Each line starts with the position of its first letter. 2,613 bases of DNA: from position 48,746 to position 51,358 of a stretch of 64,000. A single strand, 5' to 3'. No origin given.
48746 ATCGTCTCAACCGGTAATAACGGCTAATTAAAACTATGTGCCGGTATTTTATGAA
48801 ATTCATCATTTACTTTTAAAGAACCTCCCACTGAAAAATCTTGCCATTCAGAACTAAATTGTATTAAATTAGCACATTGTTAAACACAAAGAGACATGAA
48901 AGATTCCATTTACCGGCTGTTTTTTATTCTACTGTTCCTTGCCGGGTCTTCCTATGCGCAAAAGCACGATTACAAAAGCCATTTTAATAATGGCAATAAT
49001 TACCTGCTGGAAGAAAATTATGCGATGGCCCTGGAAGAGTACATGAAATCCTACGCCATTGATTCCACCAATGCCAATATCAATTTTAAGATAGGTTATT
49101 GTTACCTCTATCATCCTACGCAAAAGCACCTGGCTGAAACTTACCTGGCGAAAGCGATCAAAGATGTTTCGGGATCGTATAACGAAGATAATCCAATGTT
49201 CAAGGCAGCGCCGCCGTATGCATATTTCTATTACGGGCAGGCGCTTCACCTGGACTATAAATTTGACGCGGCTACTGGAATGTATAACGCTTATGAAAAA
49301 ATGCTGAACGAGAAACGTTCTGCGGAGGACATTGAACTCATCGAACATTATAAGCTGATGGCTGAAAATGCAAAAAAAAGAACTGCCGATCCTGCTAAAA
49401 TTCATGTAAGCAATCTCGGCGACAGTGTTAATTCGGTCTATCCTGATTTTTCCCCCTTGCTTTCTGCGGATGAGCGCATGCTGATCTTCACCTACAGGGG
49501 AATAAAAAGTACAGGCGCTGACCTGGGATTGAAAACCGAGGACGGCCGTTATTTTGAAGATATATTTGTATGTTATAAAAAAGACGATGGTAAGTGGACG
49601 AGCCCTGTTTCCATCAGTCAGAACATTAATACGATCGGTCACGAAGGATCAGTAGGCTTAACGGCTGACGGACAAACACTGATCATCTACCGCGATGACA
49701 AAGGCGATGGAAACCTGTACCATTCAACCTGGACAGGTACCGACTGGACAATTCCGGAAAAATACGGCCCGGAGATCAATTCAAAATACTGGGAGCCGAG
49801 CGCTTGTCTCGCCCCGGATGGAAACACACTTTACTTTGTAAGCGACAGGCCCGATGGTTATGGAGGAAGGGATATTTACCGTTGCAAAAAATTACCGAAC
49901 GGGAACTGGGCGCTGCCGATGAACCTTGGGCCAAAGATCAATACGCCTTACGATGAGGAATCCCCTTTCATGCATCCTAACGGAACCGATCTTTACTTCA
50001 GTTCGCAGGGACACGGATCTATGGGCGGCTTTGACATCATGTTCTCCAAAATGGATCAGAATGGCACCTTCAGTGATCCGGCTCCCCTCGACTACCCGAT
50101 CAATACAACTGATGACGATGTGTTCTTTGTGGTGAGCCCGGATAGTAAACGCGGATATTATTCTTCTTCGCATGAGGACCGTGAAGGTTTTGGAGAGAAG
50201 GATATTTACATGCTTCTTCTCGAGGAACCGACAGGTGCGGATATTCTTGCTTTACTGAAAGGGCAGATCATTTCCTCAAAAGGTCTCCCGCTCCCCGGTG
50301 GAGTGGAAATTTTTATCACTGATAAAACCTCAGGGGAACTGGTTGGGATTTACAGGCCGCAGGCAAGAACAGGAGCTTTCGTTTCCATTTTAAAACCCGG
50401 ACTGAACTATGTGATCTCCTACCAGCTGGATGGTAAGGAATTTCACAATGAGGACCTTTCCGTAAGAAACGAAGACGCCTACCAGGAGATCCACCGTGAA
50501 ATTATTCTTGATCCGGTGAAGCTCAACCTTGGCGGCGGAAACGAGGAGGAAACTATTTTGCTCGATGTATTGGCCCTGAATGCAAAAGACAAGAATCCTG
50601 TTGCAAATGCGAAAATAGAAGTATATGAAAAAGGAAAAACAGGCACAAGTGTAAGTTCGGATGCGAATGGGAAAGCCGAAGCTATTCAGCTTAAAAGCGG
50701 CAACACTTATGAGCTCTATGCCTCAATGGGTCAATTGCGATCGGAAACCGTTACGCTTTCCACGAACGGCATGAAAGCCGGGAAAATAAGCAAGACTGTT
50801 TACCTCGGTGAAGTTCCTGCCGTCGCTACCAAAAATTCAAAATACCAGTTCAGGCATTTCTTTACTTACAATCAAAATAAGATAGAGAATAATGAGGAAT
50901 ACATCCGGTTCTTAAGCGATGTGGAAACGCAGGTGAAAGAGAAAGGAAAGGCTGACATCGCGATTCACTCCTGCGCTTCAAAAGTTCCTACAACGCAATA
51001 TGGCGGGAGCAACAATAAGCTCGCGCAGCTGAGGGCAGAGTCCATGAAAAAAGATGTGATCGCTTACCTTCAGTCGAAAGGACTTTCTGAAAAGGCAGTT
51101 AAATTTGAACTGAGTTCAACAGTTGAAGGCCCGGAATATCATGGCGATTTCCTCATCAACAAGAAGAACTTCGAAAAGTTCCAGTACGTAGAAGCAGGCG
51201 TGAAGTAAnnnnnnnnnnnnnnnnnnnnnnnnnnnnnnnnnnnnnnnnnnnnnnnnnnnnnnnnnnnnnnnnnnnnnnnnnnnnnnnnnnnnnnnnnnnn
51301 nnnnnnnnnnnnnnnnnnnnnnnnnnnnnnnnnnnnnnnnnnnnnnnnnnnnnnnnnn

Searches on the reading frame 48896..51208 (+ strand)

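Call 3: search_protein_families(library=pfam, proteins=[window:48896-51208:+], max_evalue=0.1)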
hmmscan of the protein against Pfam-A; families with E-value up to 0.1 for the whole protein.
window:48896-51208:+ (770 aa): 4 families
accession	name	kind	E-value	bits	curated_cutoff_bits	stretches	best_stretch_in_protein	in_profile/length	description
PF07676.18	PD40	-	9.5e-22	76.8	20.9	3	305-329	16-38/38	WD40-like Beta Propeller Repeat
PF13414.12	TPR_11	-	0.021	15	26.8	1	33-70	1-38/42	TPR repeat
PF05908.16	Gamma_PGA_hydro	-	0.048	13.6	22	1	655-719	56-124/191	Poly-gamma-glutamate hydrolase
PF18016.8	SAM_3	-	0.065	13.6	22.6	0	710-736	4-30/65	SAM domain (Sterile alpha motif)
